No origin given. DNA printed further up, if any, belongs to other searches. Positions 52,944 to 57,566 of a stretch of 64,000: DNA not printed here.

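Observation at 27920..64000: About 36 kb of consecutive giant tail-fibre / receptor-binding-like genes in terminator-delimited units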

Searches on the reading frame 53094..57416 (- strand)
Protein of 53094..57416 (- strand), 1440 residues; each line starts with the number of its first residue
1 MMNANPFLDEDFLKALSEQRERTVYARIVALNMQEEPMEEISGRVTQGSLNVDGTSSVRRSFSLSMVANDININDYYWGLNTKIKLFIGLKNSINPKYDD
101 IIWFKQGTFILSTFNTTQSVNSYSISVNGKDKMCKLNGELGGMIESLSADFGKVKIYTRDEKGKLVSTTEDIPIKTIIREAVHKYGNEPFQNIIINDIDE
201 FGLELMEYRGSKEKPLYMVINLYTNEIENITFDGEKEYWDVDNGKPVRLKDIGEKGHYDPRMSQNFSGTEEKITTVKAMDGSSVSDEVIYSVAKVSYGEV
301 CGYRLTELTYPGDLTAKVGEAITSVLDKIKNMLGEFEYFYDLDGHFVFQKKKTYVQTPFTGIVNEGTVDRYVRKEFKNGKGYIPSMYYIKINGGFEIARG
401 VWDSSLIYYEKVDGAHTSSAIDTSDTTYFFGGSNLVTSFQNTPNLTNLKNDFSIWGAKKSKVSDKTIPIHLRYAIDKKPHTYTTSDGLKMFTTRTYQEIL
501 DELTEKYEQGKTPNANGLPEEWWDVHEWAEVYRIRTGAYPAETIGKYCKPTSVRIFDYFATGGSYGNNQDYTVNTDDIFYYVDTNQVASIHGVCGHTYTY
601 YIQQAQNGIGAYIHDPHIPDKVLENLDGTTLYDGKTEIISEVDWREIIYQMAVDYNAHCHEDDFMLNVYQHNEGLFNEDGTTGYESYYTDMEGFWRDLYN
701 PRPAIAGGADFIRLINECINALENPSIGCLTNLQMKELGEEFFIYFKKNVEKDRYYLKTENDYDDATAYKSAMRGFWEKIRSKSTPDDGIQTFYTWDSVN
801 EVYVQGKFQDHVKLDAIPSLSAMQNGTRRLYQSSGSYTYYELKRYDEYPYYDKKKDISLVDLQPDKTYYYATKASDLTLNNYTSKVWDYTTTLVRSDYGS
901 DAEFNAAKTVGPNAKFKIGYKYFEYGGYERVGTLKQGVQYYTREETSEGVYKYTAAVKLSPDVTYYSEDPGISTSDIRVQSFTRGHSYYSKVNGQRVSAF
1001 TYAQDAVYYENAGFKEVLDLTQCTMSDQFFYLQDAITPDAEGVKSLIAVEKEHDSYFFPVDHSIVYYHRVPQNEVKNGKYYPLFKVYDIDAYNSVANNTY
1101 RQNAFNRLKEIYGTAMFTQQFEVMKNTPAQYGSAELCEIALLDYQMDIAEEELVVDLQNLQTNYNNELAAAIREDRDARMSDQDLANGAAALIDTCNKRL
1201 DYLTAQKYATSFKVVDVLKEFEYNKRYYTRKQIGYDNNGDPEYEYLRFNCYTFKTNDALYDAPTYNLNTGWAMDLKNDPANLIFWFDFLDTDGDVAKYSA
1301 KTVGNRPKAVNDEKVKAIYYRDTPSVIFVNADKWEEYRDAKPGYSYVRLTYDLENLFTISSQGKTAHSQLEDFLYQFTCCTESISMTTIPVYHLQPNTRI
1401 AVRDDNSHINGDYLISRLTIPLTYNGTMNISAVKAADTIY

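Call 5: search_protein_families(library=pfam, proteins=[window:53094-57416:-], max_evalue=0.01)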
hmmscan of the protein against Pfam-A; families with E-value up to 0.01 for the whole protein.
window:53094-57416:- (1440 aa): 1 family
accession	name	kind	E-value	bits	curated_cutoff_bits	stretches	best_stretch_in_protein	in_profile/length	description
PF16467.10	DUF5048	-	0.0059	17.1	32.3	0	1365-1434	30-98/103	Domain of unknown function (DUF5048)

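Call 7: search_protein_families(library=phrogs, proteins=[window:53094-57416:-], max_evalue=0.01)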
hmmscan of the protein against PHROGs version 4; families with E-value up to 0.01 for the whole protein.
window:53094-57416:- (1440 aa): 3 families
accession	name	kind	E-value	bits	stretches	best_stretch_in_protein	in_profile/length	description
phrog_32343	-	unknown function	1.4e-40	140.2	2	11-201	13-195/921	-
phrog_1887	-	tail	2.8e-09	37.5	1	9-137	289-419/670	tail protein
phrog_30463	-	unknown function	0.0029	19.2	0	148-172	38-62/101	-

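Call 11: search_dna_similar(query=window:53094-57416:-, collection=phages, mode=protein, max_rows=20)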
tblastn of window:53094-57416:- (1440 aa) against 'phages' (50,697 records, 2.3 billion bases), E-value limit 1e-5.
Records with a match: 9; places in all: 9; records where one place covers at least 80% of the query: 0.
Best place of each record, by identity: <60% 9.
By first word of the organism name: Enterococcus 7; Bacteriophage 1; Phage 1.
By host as written in the record: Enterococcus faecium 4; - 2; Enterococcus faecalis 2; Enterococcus faecium 374iF1 (22) 1.
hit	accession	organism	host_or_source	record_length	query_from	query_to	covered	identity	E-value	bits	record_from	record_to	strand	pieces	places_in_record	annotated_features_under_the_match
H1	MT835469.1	Bacteriophage sp.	human fecal samples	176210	1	1439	45%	31.8%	5e-33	249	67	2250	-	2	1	record has no annotation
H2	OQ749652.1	Phage Phass-1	human gut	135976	4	1436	45%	27.1%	2e-22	190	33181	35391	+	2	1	hypothetical protein (x5)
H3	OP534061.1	Enterococcus phage H1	Enterococcus faecium 374iF1 (22)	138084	12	1439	30%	32.0%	6e-22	171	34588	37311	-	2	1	hypothetical protein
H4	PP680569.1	Enterococcus phage VRE9_3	Enterococcus faecium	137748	12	1439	30%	31.7%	9e-22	170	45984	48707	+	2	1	hypothetical protein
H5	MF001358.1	Enterococcus phage EF1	Enterococcus faecalis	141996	12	1439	30%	31.5%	1e-21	170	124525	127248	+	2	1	hypothetical protein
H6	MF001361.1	Enterococcus phage EF5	Enterococcus faecalis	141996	12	1439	30%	31.5%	1e-21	170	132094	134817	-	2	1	hypothetical protein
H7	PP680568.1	Enterococcus phage VRE9_2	Enterococcus faecium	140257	12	1439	30%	31.2%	4e-22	171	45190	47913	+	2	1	hypothetical protein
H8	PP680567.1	Enterococcus phage VRE9_1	Enterococcus faecium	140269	12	1439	30%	31.2%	4e-22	171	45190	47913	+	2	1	hypothetical protein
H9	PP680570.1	Enterococcus phage VRE9_4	Enterococcus faecium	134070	12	1439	30%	31.2%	1e-21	170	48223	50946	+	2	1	hypothetical protein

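Call 12: get_annotated_region(hit=H3, flank=20000)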
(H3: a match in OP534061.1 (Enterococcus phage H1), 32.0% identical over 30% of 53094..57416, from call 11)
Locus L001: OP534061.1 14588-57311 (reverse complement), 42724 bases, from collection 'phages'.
description: Enterococcus phage H1, complete genome.
organism: Enterococcus phage H1 (NCBI taxid 2982918)
taxonomy: Viruses; Duplodnaviria; Heunggongvirae; Uroviricota; Caudoviricetes
host: Enterococcus faecium 374iF1 (22); source: human feces; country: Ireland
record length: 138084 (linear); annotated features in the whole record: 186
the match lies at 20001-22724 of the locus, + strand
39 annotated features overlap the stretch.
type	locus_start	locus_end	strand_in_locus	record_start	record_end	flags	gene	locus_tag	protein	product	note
CDS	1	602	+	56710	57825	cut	-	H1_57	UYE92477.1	hypothetical protein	-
CDS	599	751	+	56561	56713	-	-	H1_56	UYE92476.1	hypothetical protein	-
CDS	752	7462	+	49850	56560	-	-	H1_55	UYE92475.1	hypothetical protein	-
CDS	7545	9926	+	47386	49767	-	-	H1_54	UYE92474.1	tail fiber protein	-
CDS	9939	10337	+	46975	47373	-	-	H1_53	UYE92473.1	hypothetical protein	-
CDS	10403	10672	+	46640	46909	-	-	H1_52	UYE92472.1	hypothetical protein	-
CDS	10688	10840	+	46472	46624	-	-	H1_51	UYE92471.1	hypothetical protein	-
CDS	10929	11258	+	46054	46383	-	-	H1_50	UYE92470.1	hypothetical protein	-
CDS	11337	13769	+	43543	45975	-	-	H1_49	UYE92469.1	glucosaminidase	-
CDS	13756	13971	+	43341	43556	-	-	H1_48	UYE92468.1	hypothetical protein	-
CDS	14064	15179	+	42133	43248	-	-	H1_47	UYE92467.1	hypothetical protein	-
CDS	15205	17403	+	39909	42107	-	-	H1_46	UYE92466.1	hypothetical protein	-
CDS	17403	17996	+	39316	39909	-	-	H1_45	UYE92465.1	hypothetical protein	-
CDS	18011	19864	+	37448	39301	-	-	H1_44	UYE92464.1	hypothetical protein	-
CDS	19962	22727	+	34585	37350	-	-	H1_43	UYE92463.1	hypothetical protein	-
CDS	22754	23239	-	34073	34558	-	-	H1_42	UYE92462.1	holliday junction resolvase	-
CDS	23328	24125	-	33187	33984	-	-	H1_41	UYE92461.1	deoxyuridine 5'-triphosphate nucleotidohydrolase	-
CDS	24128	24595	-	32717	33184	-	-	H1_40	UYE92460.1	hypothetical protein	-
CDS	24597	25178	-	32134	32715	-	-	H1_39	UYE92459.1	glutanylate kinase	-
CDS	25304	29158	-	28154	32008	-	-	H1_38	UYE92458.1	DNA polymerase III alpha NTPase domain protein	-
CDS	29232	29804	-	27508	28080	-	-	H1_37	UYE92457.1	thymidine kinase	-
CDS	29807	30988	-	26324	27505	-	-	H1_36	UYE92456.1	RecD-like DNA helicase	RecD-like DNA helicase Atu2026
CDS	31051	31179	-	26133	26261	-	-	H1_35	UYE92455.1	hypothetical protein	-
CDS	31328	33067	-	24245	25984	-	-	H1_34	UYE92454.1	hypothetical protein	-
CDS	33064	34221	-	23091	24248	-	-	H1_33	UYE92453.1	hypothetical protein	-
CDS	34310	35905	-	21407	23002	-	-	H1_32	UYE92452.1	helicase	-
CDS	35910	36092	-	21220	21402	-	-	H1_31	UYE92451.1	hypothetical protein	-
CDS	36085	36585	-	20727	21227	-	-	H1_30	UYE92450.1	hypothetical protein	-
CDS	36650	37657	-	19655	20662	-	-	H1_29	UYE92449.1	hypothetical protein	-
CDS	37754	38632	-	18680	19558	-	-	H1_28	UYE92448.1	hypothetical protein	-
CDS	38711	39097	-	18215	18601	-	-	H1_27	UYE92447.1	hypothetical protein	-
CDS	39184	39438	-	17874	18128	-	-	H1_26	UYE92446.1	hypothetical protein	-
CDS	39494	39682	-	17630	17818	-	-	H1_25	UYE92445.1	hypothetical protein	-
CDS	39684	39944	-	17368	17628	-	-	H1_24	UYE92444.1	glutaredoxin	-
CDS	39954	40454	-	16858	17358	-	-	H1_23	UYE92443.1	flavodoxin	-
CDS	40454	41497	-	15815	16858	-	-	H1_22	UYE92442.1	ribonucleotide reductase of class Ia (aerobic), beta subunit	-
CDS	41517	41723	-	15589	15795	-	-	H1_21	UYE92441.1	hypothetical protein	-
CDS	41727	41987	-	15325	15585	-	-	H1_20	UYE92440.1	hypothetical protein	-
CDS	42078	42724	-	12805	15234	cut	-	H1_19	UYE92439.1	ribonucleotide reductase of class Ia (aerobic), alpha subunit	-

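Call 13: get_annotated_region(hit=H2, flank=20000)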
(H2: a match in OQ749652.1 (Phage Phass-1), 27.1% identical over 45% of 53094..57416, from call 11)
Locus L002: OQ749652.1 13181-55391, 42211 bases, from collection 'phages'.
description: Phage Phass-1, complete genome.
organism: Phage Phass-1 (NCBI taxid 3043662)
taxonomy: Viruses; Duplodnaviria; Heunggongvirae; Uroviricota; Caudoviricetes; Caudoviricetes code 15 clade
host: -; source: human gut; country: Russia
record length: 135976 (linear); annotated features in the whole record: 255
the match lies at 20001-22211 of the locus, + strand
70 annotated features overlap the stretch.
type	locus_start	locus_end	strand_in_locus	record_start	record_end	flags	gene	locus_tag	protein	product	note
CDS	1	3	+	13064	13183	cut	-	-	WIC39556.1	hypothetical protein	-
CDS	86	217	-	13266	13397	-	-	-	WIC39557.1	hypothetical protein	-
CDS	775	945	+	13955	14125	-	-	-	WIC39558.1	hypothetical protein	-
CDS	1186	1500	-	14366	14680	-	-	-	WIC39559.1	hypothetical protein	-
CDS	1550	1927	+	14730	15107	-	-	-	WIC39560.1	hypothetical protein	-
CDS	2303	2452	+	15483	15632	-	-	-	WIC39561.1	hypothetical protein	-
CDS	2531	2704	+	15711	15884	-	-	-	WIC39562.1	hypothetical protein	-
CDS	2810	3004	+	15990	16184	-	-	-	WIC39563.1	hypothetical protein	-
CDS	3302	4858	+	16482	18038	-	-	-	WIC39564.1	hypothetical protein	-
CDS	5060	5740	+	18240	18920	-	-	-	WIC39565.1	hypothetical protein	-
CDS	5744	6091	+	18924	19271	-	-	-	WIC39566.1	hypothetical protein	-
CDS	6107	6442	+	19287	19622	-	-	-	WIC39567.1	hypothetical protein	-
CDS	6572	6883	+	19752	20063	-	-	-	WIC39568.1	hypothetical protein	-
CDS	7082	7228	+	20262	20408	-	-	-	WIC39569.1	hypothetical protein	-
CDS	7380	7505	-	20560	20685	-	-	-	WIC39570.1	hypothetical protein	-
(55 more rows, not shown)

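Call 24: find_homologous_proteins(query=window:53094-57416:-, max_evalue=0.001)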
Query window:53094-57416:- (1440 aa): 1527 proteins with E <= 0.001 among 8000 candidates; the best 120 are listed.
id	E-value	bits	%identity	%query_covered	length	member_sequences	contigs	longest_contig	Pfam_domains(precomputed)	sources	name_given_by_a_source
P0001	0.0e+0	2710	80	100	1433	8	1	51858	-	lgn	-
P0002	0.0e+0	2697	80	100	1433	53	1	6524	-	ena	-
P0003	0.0e+0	1857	59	100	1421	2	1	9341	-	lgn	-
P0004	0.0e+0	1852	59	100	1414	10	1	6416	-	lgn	-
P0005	0.0e+0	1827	58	100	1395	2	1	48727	-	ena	-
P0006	0.0e+0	1819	57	100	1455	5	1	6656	-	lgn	-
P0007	0.0e+0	1792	56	100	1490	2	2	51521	-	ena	-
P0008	0.0e+0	1470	60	49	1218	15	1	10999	-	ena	-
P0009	0.0e+0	1453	60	49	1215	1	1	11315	-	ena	-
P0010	0.0e+0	1155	55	49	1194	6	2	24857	-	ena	-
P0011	6.6e-273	927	53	34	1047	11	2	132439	-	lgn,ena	-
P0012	3.7e-252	858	42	48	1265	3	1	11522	-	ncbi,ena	-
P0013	2.8e-235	802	44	50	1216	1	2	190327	-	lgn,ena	-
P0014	1.3e-223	763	44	48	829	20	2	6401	-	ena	-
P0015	2.9e-222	759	43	48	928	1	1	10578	-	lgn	-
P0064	5.1e-207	708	42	48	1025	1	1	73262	-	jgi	jgi:hypothetical protein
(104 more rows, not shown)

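Call 25: find_encoding_contigs(protein=P0001, flank=10000, max_places=2)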
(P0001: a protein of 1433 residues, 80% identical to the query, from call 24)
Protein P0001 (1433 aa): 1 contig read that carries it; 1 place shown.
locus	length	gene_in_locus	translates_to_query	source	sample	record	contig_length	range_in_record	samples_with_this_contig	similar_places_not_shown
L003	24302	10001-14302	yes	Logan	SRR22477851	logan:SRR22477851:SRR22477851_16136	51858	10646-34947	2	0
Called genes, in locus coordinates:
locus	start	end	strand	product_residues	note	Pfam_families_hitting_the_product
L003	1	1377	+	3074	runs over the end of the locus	PF10145:PhageMin_Tail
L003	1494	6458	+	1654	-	-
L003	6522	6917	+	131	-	-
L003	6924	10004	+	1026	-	-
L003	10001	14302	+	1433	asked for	-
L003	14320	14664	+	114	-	-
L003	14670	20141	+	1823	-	PF03406:Phage_fiber_2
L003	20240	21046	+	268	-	-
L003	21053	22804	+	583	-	-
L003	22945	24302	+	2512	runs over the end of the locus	PF13306:LRR_5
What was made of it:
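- Checked: Its homologue in the closest relative is 1654 aa (call 25).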

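Call 26: find_encoding_contigs(protein=P0011, flank=10000, max_places=2)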
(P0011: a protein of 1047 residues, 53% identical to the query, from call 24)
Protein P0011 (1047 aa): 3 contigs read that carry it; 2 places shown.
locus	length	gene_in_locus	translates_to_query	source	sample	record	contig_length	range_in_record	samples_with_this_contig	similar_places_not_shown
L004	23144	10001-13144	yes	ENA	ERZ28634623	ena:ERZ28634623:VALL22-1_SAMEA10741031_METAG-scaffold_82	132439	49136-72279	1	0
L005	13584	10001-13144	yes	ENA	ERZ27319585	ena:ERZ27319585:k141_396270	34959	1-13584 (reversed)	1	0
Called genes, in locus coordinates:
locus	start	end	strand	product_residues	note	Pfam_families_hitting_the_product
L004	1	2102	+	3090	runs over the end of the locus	PF10145:PhageMin_Tail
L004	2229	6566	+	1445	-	-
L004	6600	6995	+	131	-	-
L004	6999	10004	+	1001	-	-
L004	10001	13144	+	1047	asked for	-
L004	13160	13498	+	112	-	-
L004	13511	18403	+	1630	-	-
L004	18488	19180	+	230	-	-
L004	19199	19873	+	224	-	-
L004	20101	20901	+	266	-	-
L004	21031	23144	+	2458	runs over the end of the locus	PF13306:LRR_5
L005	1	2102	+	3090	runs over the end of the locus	PF10145:PhageMin_Tail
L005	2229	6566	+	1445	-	-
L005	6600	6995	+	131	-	-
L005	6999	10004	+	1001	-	-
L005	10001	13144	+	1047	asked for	-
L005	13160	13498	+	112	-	-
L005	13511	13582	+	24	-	?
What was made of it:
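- On Baseplate hub / tail-associated protein: the 1440-aa protein: In L003, L004 and L005 the order is tape measure (PF10145), then 3 genes, then the hub (calls 25, 26).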
